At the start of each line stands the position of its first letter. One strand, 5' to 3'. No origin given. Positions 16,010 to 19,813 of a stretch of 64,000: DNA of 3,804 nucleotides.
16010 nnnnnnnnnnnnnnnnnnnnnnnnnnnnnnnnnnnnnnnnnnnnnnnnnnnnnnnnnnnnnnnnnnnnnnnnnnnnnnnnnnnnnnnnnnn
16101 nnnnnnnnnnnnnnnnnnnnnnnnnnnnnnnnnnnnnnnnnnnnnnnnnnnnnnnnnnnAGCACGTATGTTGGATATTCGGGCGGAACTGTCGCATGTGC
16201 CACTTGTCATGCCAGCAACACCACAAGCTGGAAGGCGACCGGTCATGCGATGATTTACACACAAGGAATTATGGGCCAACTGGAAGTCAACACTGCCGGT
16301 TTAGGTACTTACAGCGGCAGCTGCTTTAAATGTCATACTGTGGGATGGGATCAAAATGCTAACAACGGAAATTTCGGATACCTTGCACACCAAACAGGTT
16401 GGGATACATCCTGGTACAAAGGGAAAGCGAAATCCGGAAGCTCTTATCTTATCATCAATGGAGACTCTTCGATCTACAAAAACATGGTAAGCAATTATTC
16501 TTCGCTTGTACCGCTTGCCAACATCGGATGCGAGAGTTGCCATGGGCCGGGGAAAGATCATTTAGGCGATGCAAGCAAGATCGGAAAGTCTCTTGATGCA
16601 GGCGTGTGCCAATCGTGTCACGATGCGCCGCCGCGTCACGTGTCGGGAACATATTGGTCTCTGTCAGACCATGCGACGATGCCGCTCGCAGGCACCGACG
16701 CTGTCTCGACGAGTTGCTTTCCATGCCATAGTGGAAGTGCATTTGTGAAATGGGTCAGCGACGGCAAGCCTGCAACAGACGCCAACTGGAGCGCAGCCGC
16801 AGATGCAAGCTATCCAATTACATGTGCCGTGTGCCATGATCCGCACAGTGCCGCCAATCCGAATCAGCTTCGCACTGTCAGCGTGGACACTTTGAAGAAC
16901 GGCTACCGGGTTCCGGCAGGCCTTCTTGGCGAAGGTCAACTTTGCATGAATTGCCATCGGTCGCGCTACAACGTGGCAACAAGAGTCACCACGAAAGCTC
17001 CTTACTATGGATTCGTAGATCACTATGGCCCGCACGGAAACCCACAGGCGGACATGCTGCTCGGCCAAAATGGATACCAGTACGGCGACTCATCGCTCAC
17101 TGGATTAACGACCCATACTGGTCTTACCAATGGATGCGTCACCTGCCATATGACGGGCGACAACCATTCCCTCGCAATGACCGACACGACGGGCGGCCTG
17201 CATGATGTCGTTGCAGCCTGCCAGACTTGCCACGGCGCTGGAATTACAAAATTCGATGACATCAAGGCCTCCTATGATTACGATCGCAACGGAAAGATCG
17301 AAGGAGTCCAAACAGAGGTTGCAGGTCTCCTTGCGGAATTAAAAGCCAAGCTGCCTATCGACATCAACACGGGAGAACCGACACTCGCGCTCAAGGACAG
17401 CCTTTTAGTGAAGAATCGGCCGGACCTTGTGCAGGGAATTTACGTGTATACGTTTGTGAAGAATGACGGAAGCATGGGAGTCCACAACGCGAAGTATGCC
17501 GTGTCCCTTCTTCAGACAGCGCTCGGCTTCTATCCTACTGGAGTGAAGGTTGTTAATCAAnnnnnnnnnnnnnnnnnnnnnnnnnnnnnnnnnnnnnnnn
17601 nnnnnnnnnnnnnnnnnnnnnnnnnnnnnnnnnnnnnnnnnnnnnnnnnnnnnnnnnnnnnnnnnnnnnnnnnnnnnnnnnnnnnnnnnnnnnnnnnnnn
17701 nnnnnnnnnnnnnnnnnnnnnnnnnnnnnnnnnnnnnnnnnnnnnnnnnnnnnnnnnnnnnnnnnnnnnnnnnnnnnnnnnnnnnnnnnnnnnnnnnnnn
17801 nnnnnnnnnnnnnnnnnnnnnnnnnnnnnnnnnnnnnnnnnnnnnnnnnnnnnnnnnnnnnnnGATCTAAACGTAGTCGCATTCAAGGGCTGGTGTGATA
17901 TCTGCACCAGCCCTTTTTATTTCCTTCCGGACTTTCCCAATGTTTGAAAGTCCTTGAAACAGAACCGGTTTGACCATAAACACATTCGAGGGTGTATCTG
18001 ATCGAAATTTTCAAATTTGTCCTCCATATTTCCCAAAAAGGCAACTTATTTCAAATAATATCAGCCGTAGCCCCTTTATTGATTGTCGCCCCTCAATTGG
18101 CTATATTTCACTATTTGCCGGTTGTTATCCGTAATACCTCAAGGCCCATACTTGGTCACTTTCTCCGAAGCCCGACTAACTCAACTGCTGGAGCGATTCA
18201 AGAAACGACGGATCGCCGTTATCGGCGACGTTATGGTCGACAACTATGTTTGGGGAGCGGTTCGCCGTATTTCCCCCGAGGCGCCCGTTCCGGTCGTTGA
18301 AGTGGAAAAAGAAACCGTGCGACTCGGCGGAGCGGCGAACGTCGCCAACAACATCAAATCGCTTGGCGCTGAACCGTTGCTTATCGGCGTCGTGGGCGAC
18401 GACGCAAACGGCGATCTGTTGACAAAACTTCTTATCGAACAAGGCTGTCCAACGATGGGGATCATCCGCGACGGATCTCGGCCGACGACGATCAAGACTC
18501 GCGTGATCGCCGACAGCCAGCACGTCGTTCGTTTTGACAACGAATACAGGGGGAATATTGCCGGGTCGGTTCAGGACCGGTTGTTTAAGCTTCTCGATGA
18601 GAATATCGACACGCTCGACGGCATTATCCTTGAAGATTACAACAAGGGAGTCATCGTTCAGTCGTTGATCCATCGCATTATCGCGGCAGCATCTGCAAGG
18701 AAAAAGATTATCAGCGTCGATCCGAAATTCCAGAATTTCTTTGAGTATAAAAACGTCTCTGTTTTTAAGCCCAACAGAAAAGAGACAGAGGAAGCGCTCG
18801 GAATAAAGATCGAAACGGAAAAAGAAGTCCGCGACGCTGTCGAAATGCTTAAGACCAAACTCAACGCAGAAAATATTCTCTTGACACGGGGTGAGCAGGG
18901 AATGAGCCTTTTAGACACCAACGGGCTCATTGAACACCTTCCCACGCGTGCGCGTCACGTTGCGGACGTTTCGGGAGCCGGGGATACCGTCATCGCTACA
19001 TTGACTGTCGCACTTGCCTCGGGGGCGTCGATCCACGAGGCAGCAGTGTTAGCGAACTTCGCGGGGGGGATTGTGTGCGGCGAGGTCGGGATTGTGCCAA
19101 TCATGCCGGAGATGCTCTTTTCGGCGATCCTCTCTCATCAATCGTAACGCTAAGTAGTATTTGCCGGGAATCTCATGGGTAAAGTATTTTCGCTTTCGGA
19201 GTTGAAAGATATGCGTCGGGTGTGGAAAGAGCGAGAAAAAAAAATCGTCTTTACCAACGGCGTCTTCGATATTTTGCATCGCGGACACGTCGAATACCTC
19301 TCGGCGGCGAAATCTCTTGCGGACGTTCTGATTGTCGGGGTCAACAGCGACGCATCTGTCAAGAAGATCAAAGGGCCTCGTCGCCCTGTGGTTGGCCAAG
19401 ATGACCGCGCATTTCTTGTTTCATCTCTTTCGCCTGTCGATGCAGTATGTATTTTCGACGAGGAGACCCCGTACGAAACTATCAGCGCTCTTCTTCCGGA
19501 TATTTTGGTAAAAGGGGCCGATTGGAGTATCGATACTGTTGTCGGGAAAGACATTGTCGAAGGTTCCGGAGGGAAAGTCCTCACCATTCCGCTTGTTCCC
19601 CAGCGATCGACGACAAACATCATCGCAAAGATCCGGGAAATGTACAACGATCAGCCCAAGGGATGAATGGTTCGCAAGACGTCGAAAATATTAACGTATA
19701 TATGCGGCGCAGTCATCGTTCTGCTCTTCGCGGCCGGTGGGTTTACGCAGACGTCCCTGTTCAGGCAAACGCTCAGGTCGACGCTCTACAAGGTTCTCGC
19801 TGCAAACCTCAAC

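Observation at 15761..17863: Multihaem cytochrome carrying a Por/T9SS C-terminal domain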

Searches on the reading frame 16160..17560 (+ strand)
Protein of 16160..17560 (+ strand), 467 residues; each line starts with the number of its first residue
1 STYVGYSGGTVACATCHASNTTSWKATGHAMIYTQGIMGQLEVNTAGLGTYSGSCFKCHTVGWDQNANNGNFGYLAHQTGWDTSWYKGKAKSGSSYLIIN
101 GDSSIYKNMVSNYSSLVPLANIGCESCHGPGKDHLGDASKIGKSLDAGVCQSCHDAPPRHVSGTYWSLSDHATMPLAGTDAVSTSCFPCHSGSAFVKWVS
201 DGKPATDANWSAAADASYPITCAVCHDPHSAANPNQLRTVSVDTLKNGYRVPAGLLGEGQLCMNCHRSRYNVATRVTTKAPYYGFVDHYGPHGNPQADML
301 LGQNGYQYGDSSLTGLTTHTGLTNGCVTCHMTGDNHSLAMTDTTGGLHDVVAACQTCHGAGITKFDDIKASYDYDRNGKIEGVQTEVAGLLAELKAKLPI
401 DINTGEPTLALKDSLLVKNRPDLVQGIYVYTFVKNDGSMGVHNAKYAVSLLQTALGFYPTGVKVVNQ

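Call 64: search_protein_representatives(protein=window:16160-17560:+)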
Query: 467 residues. Proteins with E-value up to 0.001 (for the whole library): 1811; up to 1e-10: 955; up to 1e-30: 252. The best 150 are listed.
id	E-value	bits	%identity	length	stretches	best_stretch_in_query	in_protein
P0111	1.6e-140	485.5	55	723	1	3-463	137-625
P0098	3.1e-136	471.4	53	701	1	11-463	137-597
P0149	7.0e-134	463.7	54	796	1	1-462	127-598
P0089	3.6e-128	444.8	51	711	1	2-462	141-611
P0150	8.3e-128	443.6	50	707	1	1-463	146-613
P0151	6.8e-127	440.6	51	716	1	3-465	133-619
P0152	5.9e-126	437.5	38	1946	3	46-455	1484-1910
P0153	7.5e-123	427.3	53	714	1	1-467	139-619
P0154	8.3e-121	420.6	51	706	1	1-463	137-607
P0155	1.7e-119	416.2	52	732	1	14-464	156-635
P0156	4.2e-119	414.9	46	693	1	1-466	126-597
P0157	2.2e-117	409.3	55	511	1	61-457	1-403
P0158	6.9e-115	401.0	48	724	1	1-463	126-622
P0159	1.2e-114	400.3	51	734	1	12-465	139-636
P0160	2.2e-113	396.1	40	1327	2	12-464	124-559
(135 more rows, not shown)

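Call 77: search_solved_structures(query=window:16160-17560:+, max_evalue=0.01, show_alignments=2)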
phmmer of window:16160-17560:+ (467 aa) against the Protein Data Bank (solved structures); distinct sequences matched with E-value up to 0.01: 13.
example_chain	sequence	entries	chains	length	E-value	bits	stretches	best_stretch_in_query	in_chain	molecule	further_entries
6i5b_A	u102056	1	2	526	3.6e-07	32.6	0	154-454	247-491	Uncharacterized protein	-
1bvb_A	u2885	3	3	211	1.8e-06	30.3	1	119-146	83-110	CYTOCHROME C-554 | CYTOCHROME C554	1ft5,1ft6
2ot4_A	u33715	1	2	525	0.00021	23.5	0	180-238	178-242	Eight-heme nitrite reductase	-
2zo5_A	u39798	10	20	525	0.00021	23.5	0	180-238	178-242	Eight-heme nitrite reductase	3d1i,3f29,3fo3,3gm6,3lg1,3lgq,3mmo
4q0t_A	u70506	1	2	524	0.00021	23.5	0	180-238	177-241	Eight-heme nitrite reductase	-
3owm_A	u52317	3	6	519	0.00027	23.1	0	180-238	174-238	Eight-heme nitrite reductase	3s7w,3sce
3uu9_A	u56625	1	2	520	0.00027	23.1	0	180-238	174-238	Eight-heme nitrite reductase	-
3rkh_A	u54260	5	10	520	0.00027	23.1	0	180-238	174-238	Eight-heme nitrite reductase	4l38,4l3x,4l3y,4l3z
4q4u_A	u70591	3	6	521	0.00027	23.1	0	180-238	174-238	Eight-heme nitrite reductase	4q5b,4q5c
2j7a_A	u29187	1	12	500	0.00059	22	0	183-450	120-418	CYTOCHROME C NITRITE REDUCTASE NRFA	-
2vr0_A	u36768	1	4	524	0.00069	21.7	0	183-450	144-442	CYTOCHROME C NITRITE REDUCTASE, CATALYTIC SUBUNIT NFRA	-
4p2c_G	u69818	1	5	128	0.002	20.2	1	51-141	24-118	Nanobody 1, Anti-F4+ETEC bacteria VHH variable region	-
8rv0_Y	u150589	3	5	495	0.0046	19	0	181-238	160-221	Octaheme cytochrome c nitrite reductase | Octaheme nitrite c cytochrome c reductase | Octaheme nitrite reductase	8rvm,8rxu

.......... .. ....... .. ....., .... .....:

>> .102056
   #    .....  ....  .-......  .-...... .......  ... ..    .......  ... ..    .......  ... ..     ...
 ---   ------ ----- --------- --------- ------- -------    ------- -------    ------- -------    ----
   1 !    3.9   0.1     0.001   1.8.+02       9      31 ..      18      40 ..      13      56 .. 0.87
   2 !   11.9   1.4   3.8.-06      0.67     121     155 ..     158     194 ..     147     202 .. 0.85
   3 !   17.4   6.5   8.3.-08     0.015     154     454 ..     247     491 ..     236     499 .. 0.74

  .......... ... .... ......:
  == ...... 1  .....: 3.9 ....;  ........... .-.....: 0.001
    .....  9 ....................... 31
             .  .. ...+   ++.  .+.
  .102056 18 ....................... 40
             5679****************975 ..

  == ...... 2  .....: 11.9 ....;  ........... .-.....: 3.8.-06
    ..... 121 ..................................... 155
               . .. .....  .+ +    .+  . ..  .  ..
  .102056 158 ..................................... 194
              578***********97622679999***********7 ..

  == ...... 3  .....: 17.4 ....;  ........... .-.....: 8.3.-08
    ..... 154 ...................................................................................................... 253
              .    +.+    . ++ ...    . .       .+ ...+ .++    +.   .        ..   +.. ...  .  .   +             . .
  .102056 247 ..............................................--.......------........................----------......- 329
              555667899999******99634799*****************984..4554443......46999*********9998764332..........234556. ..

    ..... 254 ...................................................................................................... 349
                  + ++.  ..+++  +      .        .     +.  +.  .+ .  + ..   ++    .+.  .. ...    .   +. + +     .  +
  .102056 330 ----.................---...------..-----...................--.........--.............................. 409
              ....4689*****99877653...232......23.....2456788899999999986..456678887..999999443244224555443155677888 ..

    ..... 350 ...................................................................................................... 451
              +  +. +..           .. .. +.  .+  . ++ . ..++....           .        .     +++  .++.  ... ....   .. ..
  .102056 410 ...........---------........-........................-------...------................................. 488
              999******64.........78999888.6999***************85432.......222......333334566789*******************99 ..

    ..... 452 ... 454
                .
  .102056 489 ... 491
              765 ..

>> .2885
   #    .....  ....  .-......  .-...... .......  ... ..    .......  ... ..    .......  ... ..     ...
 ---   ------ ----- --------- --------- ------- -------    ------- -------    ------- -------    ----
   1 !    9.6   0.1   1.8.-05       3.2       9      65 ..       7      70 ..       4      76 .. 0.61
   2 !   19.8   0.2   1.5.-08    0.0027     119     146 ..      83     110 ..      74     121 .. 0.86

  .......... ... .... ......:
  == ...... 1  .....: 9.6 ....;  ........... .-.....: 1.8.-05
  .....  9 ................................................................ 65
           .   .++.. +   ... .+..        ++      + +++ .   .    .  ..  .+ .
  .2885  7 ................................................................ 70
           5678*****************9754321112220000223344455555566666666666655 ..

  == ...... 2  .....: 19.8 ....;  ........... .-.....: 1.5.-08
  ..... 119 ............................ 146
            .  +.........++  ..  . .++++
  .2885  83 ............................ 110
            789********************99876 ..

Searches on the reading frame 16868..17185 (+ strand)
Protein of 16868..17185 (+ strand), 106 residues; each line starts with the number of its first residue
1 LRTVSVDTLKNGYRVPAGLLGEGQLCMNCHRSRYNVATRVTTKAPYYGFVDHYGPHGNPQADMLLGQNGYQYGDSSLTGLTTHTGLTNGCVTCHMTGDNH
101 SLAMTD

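Call 76: search_solved_structures(query=window:16868-17185:+, max_evalue=10, show_alignments=3)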
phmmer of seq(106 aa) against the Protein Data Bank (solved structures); distinct sequences matched with E-value up to 10: 0.

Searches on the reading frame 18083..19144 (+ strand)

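Call 7: search_protein_families(library=pfam, proteins=[window:18083-19144:+], max_evalue=0.001)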
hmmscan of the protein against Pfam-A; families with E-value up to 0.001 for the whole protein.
window:18083-19144:+ (354 aa): 2 families
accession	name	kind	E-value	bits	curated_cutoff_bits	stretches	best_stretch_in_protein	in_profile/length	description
PF00294.29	PfkB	-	5e-42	144.7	25.8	1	42-338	2-296/302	pfkB family carbohydrate kinase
PF08543.17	Phos_pyr_kin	-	5e-08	33.1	27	1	223-324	118-224/246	Phosphomethylpyrimidine kinase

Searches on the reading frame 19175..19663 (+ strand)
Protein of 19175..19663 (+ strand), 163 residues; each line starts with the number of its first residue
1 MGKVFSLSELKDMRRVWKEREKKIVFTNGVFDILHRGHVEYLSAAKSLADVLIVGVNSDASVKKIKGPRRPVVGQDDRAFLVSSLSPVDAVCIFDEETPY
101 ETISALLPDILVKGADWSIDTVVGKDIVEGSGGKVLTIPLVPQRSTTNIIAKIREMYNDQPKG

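Call 7: search_protein_families(library=pfam, proteins=[window:19175-19663:+], max_evalue=0.001)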
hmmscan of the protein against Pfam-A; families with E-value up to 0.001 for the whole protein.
window:19175-19663:+ (163 aa): 1 family
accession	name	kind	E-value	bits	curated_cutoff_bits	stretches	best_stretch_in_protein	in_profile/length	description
PF01467.32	CTP_transf_like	-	6e-16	59.3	21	1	26-129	1-100/133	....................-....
